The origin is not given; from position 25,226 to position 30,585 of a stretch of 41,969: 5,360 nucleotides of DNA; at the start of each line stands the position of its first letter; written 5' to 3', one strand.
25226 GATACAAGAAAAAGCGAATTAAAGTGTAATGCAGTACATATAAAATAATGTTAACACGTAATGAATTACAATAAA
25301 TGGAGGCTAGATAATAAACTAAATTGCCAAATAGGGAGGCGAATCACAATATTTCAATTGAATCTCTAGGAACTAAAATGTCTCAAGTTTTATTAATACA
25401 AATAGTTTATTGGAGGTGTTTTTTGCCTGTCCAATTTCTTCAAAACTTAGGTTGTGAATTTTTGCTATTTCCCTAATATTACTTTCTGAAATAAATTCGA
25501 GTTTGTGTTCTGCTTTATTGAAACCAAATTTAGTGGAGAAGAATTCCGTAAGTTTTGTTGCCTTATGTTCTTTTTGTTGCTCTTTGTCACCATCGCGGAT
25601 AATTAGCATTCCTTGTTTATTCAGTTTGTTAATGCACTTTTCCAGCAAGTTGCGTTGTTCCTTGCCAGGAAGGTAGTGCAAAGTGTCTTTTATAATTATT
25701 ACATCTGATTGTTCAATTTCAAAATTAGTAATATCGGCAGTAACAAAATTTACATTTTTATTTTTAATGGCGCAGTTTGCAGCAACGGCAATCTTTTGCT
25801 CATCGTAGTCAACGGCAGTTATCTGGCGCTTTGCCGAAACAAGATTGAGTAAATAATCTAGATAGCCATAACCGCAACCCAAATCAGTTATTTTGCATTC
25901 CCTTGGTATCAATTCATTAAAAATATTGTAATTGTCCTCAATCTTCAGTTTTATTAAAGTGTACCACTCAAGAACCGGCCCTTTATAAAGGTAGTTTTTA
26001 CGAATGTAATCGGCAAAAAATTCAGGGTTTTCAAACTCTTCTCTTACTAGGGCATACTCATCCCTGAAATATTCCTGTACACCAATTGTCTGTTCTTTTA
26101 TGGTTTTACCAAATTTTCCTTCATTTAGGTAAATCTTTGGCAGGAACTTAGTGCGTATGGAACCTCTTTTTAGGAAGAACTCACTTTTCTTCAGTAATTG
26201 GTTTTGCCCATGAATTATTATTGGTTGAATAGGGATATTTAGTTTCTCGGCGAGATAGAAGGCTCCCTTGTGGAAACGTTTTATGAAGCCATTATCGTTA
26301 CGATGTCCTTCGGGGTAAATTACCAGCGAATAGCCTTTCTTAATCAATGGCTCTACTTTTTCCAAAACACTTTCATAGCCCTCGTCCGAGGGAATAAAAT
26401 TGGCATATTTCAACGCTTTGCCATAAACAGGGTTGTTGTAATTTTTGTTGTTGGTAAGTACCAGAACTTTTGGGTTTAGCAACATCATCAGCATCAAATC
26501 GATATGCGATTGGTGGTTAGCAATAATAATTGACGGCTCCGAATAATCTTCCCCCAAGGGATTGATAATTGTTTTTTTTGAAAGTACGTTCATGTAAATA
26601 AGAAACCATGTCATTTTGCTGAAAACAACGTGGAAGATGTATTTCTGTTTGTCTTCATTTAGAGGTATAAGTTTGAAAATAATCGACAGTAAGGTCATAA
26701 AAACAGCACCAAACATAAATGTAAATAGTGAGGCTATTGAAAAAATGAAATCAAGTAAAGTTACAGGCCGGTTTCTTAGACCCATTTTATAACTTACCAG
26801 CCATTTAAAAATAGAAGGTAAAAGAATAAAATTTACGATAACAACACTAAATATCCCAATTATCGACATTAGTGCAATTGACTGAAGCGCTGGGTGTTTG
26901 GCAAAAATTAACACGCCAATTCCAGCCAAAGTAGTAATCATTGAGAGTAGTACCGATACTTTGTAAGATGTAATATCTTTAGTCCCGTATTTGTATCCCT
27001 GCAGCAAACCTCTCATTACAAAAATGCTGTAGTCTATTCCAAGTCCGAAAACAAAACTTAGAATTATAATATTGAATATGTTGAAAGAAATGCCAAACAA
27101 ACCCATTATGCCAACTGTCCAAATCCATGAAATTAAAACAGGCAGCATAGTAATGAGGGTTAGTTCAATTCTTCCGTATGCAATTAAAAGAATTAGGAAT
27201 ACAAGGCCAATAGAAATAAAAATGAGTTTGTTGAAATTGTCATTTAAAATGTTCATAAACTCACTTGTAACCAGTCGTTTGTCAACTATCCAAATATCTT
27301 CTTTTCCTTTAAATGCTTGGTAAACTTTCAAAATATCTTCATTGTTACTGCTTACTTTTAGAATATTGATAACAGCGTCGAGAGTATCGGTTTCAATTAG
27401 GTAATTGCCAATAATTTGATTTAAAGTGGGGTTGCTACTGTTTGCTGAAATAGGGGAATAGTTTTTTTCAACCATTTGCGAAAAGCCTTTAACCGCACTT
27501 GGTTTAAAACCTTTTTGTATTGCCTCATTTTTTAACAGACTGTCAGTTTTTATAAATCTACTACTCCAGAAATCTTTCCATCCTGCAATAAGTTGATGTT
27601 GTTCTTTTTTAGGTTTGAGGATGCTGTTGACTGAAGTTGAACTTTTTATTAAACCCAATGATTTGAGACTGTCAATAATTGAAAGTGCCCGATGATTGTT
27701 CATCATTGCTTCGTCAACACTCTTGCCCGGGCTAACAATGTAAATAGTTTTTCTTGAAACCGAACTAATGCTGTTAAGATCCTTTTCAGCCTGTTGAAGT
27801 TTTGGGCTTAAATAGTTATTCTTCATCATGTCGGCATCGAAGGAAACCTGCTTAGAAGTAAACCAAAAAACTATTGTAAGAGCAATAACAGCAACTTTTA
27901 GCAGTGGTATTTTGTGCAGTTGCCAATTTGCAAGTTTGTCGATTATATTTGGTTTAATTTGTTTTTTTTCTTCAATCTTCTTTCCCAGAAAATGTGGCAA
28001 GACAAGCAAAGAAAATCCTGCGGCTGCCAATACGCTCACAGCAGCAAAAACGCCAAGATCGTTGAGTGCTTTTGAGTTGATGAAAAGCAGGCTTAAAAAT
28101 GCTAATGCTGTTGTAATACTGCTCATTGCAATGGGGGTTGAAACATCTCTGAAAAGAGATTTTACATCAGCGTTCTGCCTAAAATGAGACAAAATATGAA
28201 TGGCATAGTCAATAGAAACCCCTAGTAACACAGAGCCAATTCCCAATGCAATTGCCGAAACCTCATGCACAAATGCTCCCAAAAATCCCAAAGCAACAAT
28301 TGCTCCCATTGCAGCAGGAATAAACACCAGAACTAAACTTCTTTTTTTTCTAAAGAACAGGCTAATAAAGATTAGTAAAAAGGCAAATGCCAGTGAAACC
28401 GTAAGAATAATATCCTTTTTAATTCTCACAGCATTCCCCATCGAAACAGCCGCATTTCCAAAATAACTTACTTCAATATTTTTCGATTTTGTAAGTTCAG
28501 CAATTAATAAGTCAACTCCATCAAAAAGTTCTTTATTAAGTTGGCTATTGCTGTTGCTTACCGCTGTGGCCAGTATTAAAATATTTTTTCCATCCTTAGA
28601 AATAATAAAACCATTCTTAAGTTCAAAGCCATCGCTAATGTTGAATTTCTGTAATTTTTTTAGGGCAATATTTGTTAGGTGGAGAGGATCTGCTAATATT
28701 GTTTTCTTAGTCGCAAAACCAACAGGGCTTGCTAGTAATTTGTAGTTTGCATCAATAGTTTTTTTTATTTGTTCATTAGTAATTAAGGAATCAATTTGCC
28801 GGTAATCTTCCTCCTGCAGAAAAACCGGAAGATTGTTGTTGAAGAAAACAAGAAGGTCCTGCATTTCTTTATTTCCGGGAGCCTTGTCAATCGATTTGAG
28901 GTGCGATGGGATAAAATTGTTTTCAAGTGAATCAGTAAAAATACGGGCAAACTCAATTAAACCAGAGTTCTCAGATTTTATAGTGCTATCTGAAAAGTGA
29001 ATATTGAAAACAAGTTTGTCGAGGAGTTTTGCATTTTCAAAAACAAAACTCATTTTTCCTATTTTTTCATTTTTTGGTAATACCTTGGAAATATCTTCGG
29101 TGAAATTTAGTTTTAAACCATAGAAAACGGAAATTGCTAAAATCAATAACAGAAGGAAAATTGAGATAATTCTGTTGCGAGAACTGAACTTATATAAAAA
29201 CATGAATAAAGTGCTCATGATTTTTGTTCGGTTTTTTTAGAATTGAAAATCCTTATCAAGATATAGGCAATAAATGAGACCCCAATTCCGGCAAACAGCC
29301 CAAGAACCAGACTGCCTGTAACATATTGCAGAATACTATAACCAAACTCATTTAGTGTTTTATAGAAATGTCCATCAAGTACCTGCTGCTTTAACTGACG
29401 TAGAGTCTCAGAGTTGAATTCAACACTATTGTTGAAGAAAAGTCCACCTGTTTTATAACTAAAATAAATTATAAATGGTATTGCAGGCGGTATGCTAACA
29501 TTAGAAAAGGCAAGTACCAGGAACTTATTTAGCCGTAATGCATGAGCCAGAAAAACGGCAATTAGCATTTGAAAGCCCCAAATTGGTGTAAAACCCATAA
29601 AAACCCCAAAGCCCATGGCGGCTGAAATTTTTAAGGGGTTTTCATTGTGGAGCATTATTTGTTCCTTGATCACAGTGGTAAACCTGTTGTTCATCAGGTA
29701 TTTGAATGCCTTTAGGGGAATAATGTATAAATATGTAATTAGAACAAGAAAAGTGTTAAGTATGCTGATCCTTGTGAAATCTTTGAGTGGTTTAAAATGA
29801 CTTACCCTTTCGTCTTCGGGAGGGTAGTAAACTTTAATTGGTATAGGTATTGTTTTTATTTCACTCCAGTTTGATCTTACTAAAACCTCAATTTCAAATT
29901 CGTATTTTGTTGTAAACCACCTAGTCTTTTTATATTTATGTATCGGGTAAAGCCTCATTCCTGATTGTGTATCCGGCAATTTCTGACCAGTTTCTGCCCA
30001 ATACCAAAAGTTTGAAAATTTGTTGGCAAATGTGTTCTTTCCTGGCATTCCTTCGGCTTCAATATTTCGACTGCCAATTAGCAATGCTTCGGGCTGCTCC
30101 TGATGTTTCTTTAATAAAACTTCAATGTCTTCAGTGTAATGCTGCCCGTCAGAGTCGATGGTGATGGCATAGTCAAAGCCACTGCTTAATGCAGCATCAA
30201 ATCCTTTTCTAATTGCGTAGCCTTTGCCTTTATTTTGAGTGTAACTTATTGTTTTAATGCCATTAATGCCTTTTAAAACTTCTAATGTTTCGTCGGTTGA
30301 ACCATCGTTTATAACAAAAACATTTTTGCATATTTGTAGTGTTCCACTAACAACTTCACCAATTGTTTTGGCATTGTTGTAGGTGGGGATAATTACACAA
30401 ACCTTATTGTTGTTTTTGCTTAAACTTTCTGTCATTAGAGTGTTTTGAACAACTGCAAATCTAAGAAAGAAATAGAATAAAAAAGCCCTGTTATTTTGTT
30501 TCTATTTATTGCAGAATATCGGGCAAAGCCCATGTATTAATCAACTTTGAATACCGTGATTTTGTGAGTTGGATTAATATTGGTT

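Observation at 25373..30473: Two-gene operon with glycosyltransfer, acyltransfer, methyltransfer and MMPL-type export in two polypeptides, and no scaffold-synthesis genes nearby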

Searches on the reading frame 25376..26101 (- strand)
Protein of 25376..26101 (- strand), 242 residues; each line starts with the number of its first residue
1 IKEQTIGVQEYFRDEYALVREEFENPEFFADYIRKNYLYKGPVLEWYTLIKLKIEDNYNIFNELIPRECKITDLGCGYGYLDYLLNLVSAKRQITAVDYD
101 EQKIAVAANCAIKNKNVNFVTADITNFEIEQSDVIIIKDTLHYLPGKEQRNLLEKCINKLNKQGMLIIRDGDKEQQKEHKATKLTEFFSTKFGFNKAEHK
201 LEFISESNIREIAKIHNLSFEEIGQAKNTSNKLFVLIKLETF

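Call 54: search_solved_structures(query=A1, max_evalue=0.01)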
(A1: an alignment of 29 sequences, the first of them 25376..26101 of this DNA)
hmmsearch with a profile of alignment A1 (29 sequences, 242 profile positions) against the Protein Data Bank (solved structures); distinct sequences matched with E-value up to 0.01: 68 (the best 60 are shown).
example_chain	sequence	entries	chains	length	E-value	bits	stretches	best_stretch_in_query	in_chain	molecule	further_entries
5wp5_A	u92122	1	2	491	1.6e-10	44.1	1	73-174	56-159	Phosphomethylethanolamine N-methyltransferase 2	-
5wp4_A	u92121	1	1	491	3.7e-09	39.6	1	73-174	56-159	Phosphoethanolamine N-methyltransferase 1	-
3d2l_A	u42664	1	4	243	7.9e-09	38.5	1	73-170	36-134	SAM-dependent methyltransferase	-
3dtn_A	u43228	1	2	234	1e-08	38.1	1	71-173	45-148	Putative Methyltransferase MM_2633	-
1im8_A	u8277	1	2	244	1.3e-08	37.8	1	66-202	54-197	YecO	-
4iv8_A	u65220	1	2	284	2e-08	37.2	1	71-174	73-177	Phosphoethanolamine N-methyltransferase,putative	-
2gh1_A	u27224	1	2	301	1.5e-07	34.4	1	68-171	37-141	Methyltransferase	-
3gu3_A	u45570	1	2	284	1.5e-07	34.3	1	68-171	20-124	Methyltransferase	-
8rdl_A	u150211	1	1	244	2.5e-07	33.6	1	73-173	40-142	ToxA protein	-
1ve3_A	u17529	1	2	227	4.2e-07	32.9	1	65-172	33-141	hypothetical protein PH0226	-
4iwn_A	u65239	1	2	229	5.1e-07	32.6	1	71-172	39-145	tRNA (cmo5U34)-methyltransferase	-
4gek_A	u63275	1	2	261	1.2e-06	31.4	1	71-172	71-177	tRNA (cmo5U34)-methyltransferase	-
4mwz_A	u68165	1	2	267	1.3e-06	31.3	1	70-175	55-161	Phosphoethanolamine N-methyltransferase, putative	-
4iv0_A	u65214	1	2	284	1.6e-06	31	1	70-175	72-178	Phosphoethanolamine N-methyltransferase, putative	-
3uj6_A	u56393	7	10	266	1.8e-06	30.8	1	62-176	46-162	Phosphoethanolamine N-methyltransferase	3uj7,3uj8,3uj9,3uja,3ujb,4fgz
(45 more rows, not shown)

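Call 55: search_protein_families(library=ncbifam, proteins=[window:25376-26101:-], max_evalue=0.01)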
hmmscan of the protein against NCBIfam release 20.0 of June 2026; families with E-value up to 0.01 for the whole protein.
window:25376-26101:- (242 aa): 28 families (the best 25 are shown)
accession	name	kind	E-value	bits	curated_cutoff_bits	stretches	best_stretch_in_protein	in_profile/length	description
NF002463.0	PRK01683.1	equivalog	1.9e-11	44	297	1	69-183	33-143/258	trans-aconitate 2-methyltransferase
NF043040.1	corrin_prot_MT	hypoth_equivalog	1.1e-10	41.4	180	1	60-171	34-150/216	corrinoid protein-associated methyltransferase CpaM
TIGR01983.1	UbiG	equivalog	2.7e-09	36.7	102.95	1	51-221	34-203/228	bifunctional 2-polyprenyl-6-hydroxyphenol methylase/3-demethylubiquinol 3-O-methyltransferase UbiG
TIGR00740.1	TIGR00740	equivalog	3.2e-09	36.8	193.3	1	62-182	48-171/239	carboxy-S-adenosyl-L-methionine synthase CmoA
TIGR02072.1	BioC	equivalog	3.4e-09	36.8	184.95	1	69-216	36-170/244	malonyl-ACP O-methyltransferase BioC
NF010703.0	PRK14103.1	equivalog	6.6e-09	35.6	320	1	69-168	31-124/256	trans-aconitate 2-methyltransferase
TIGR02021.1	BchM-ChlM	equivalog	4.7e-07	29.4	158.9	1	68-162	55-149/218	magnesium protoporphyrin IX methyltransferase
NF011995.0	PRK15451.1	equivalog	2.1e-06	27.4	285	1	67-198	56-188/247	carboxy-S-adenosyl-L-methionine synthase CmoA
NF041820.1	daptide_MTase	equivalog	2.5e-06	27.1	175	1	70-182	39-156/243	daptide-type RiPP biosynthesis methyltransferase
TIGR02081.1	metW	equivalog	2.6e-06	27.1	189.5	1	59-144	5-88/194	methionine biosynthesis protein MetW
TIGR03534.1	RF_mod_PrmC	equivalog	2.7e-06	27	199.1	1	66-136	86-161/253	peptide chain release factor N(5)-glutamine methyltransferase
NF004851.0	PRK06202.1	equivalog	3.2e-06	26.8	243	1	67-158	60-156/237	hypothetical protein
NF041650.1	nod_mtase_NodS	equivalog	1.1e-05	25.3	300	1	73-170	44-141/190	nodulation methyltransferase NodS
NF000499.2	Erm23S_rRNA_broad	equivalog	1.5e-05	24.5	212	1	69-192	25-144/244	23S ribosomal RNA methyltransferase Erm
NF011529.0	PRK14968.1-3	equivalog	2.5e-05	23.8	162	1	55-158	21-122/198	putative methyltransferase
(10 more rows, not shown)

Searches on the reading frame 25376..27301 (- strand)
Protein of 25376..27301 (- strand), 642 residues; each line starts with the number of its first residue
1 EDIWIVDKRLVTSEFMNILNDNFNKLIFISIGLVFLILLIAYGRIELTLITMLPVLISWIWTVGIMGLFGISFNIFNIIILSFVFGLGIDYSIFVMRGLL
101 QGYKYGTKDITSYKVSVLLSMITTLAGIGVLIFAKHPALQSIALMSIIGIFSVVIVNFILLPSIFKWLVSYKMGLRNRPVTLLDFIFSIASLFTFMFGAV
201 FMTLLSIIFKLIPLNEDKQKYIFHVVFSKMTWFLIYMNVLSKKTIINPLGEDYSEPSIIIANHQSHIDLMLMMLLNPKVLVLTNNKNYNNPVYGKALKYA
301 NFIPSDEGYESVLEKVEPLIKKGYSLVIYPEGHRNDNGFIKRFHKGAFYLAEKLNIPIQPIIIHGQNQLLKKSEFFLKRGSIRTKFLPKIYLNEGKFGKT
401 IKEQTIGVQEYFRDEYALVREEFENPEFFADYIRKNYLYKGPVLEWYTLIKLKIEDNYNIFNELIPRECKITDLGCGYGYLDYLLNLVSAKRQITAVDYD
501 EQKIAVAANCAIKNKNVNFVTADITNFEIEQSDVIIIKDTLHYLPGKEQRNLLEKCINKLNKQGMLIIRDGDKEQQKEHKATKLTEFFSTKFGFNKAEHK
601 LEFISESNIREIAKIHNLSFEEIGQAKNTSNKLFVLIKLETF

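Call 73: predict_structure(alignment_id=A2)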
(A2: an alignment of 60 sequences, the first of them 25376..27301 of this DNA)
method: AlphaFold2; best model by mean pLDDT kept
length: 642 residues; sequences in the alignment: 60
mean_pLDDT: 86.4   pTM: 0.82
mean pLDDT of the five models: 86.4, 85.4, 84.0, 82.7, 82.5
residues with pLDDT >= 90: 314; 70-90: 273; 50-70: 53; < 50: 2
segments of 3 or more residues with pLDDT < 50: none
pLDDT, mean of each block of 10 residues (from residue 1): 71 77 82 91 93 89 82 74 86 93 84 90 87 81 86 92 92 86 90 92 93 90 93 87 89 92 77 89 87 90 83 91 91 63 87 95 81 74 91 91 92 91 89 92 90 79 94 94 94 95 93 93 93 94 89 95 92 65 62 65 85 91 71 87 52
secondary structure, 60 per line:
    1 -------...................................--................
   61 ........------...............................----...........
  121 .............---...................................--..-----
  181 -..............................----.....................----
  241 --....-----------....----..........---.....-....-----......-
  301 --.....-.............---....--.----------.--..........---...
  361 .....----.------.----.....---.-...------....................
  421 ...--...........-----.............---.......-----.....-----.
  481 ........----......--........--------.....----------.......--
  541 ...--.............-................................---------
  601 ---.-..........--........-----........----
elements in order: H8-42 H45-68 H75-105 H110-133 H137-169 H182-211 H216-236 E243-246 E258-261 H266-275 E279-283 H285-288 H294-299 H309-321 E325-328 H345-354 E358-365 E382-386 H401-423 H426-436 H442-454 H458-464 E470-474 H480-488 E493-498 H501-508 E517-521 E532-538 H546-558 E560-572 H573-591 H606-615 E618-625 E631-638

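Call 76: fold_search(model_id=the predicted structure, library=pdb)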
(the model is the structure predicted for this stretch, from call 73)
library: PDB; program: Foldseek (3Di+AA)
matches with E <= 10: 1835; with E <= 0.001: 1117
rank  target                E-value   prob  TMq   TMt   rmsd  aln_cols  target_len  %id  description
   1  3dtn_A                4.1e-10  1.00  0.26  0.69   5.0       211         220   18  Crystal structure of putative Methyltransferase-MM_2633 from Methanosarcina mazei . (released 2008-09-09)
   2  3mcz_A                6.9e-09  1.00  0.25  0.44  18.2       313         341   17  The Structure of an O-methyltransferase family protein from Burkholderia thailandensis. (released 2010-05-26)
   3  4a6d                  7.5e-09  1.00  0.25  0.44  17.6       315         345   12  Crystal structure of human N-acetylserotonin methyltransferase (ASMT) in complex with SAM (released 2012-11-07)
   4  9g0k_A                8.3e-09  1.00  0.25  0.68   3.7       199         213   15  CysG(N-16) in complex with SAH (metal free, cocrystallization in presence of EDTA) from Kitasatospora cystarginea (released 2024-07-17)
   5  3dtn_B                8.3e-09  1.00  0.24  0.67   5.1       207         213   17  Crystal structure of putative Methyltransferase-MM_2633 from Methanosarcina mazei . (released 2008-09-09)
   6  8rxg                  8.3e-09  1.00  0.25  0.45  10.0       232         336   17  Crystal structure of alpha-keto C-methyl transferase SgvM bound to SAM (released 2024-07-24)
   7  8tjj_B                8.7e-09  1.00  0.25  0.46  15.9       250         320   13  SAM-dependent methyltransferase RedM bound to SAM (released 2023-12-13)
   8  8tjk_A                8.7e-09  1.00  0.25  0.48  17.1       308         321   13  SAM-dependent methyltransferase RedM bound to SAH (released 2023-12-13)
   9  9fcu_A                9.2e-09  1.00  0.25  0.69   4.0       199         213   14  CysG(N-16)-H121A mutant in complex with SAH from Kitasatospora cystarginea (released 2024-08-21)
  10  3mcz_B                1.1e-08  1.00  0.26  0.47  18.1       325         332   15  The Structure of an O-methyltransferase family protein from Burkholderia thailandensis. (released 2010-05-26)
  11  3l8d                  1.2e-08  1.00  0.23  0.67   4.6       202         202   18  Crystal structure of methyltransferase from Bacillus Thuringiensis (released 2010-01-12)
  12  8tjj_D                1.2e-08  1.00  0.26  0.47   4.0       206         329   14  SAM-dependent methyltransferase RedM bound to SAM (released 2023-12-13)
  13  9fd3                  1.6e-08  1.00  0.25  0.69   3.9       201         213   15  CysG(N-16)-D190N mutant in complex with SAH from Kitasatospora cystarginea (released 2024-08-21)
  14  4iwn_B                1.6e-08  1.00  0.24  0.61   5.6       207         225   19  Crystal structure of a putative methyltransferase CmoA in complex with a novel SAM derivative (released 2013-05-29)
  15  9fcq                  2.2e-08  1.00  0.25  0.69   3.9       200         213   16  CysG(N-16)-H122A mutant in complex with SAH from Kitasatospora cystarginea (released 2024-08-21)
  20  5kym_B                2.7e-08  1.00  0.32  0.82   3.1       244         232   17  Crystal Structure of the 1-acyl-sn-glycerophosphate (LPA) acyltransferase, PlsC, from Thermotoga maritima (released 2017-07-26)
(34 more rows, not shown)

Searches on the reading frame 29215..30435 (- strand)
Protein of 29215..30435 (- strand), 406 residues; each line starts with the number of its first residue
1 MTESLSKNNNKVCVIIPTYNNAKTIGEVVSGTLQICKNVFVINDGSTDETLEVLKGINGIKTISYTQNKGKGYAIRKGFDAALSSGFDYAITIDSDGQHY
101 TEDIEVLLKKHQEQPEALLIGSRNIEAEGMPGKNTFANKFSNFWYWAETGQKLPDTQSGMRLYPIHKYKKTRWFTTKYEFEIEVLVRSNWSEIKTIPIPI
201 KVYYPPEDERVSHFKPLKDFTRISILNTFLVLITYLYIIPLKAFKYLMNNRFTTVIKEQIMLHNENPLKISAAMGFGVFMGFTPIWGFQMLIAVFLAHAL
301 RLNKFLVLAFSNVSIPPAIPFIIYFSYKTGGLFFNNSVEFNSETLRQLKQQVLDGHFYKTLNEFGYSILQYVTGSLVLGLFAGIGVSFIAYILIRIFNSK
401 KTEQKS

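Call 3: search_protein_families(library=pfam, proteins=[window:29215-30435:-], max_evalue=0.01)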
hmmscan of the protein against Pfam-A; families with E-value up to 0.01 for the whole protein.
window:29215-30435:- (406 aa): 5 families
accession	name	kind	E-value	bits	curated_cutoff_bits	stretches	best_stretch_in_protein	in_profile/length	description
PF09835.14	DUF2062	-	2.8e-24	86.2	27.4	1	256-401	7-145/147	Uncharacterized protein conserved in bacteria (DUF2062)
PF00535.33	Glycos_transf_2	-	1.2e-22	81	23.3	1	13-163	1-159/168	Glycosyl transferase family 2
PF13704.12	Glyco_tranf_2_4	-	0.00028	21.8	27.5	1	20-96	2-81/98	Glycosyl transferase family 2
PF13641.12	Glyco_tranf_2_3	-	0.00031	21.3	27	1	12-96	3-96/230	Glycosyltransferase like family 2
PF10111.15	Glyco_tranf_2_2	-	0.00056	19.9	27.3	1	14-119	2-119/276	Glycosyltransferase like family 2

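Call 4: search_protein_families(library=ncbifam, proteins=[window:29215-30435:-], max_evalue=0.01)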
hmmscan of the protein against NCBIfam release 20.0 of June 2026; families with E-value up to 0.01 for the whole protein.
window:29215-30435:- (406 aa): 18 families
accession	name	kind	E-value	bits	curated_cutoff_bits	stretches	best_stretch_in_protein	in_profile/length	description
TIGR04182.1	glyco_TIGR04182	equivalog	2.6e-24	86.1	325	1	11-224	1-211/293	S-layer glycoprotein N-glycosyltransferase AglJ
NF058614.1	PPMAGASynPpgS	equivalog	2.3e-19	69.7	370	1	12-128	2-118/226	polyprenyl-phospho-N-acetylgalactosaminyl synthase PpgS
TIGR03937.1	PgaC_IcaA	equivalog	9.6e-12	44.6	422.3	1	6-116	41-155/407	poly-beta-1,6-N-acetyl-D-glucosamine synthase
NF047382.1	T4SS_eff_BspA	equivalog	2.1e-10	40.7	300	1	256-404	32-175/179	type IV secretion system effector BspA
NF041391.1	DPhHxTase_Halo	equivalog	8.2e-10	38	375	1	18-193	3-174/213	dolichyl-phosphate hexose transferase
NF047588.1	GlcsyltransPgfSStrep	equivalog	8.9e-09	35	500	1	11-162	2-158/308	glycosyltransferase PgfS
NF007986.1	PRK10714.1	equivalog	2e-08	33.6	529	1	9-164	5-165/316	undecaprenyl-phosphate 4-deoxy-4-formamido-L-arabinose transferase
NF047683.1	TeichurnBiosyTuaG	equivalog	7.9e-07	29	400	1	7-118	3-118/252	teichuronic acid biosynthesis protein TuaG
NF041875.1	EPS_EpsD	equivalog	1.8e-06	27.6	370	1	13-127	2-120/325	exopolysaccharide biosynthesis glycosyltransferase EpsD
TIGR04283.1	glyco_like_mftF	equivalog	7.1e-06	25.8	182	1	13-82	2-71/221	TIGR04283 family arsenosugar biosynthesis glycosyltransferase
NF010496.0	PRK13915.1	equivalog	8.4e-06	25.1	262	1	6-96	27-126/307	glucosyl-3-phosphoglycerate synthase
TIGR03546.1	TIGR03546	subfamily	4.1e-05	23.5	79.45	1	264-400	13-138/154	TIGR03546 family protein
TIGR01556.1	rhamnosyltran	subfamily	5.7e-05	22.4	200.55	1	26-125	11-113/281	rhamnosyltransferase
TIGR03469.1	HpnB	hypoth_equivalog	5.7e-05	22.3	379.25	1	7-117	41-166/386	hopene-associated glycosyltransferase HpnB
NF007482.0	PRK10073.1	equivalog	8.6e-05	21.7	423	1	7-108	3-107/334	glycosyltransferase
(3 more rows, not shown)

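Call 40: search_solved_structures(query=window:29215-30435:-, max_evalue=0.001)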
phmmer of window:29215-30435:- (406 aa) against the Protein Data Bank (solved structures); distinct sequences matched with E-value up to 0.001: 11.
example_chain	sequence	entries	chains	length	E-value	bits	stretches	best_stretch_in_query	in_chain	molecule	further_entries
2z87_A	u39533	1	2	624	2.9e-08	36.4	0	11-130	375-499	Chondroitin synthase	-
2z86_A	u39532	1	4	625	2.9e-08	36.4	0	11-130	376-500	Chondroitin synthase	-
5mlz_A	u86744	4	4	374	2.4e-07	33.3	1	2-127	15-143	Dolichol monophosphate mannose synthase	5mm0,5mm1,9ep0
6h1j_A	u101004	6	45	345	8.1e-06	28.3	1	10-131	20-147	Probable ss-1,3-N-acetylglucosaminyltransferase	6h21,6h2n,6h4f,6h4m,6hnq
9bhc_C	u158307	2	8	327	1.1e-05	27.8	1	10-157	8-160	Undecaprenyl-phosphate 4-deoxy-4-formamido-L-arabinose transferase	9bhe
8vxh_A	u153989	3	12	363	1.5e-05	27.5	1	10-157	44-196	Undecaprenyl-phosphate 4-deoxy-4-formamido-L-arabinose transferase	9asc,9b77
9hwj_A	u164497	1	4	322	2e-05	27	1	10-166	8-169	Undecaprenyl-phosphate 4-deoxy-4-formamido-L-arabinose transferase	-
5eke_A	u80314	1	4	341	0.00054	22.3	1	11-126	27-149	Uncharacterized glycosyltransferase sll0501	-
5ekp_C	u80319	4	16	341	0.00055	22.3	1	11-126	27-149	Uncharacterized glycosyltransferase sll0501 | Glycosyltransferase sll0501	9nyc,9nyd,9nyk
9nye_A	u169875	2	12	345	0.00057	22.2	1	11-126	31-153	Glycosyltransferase sll0501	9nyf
6p61_A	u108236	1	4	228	0.00067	22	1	11-108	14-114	Glycosyltransferase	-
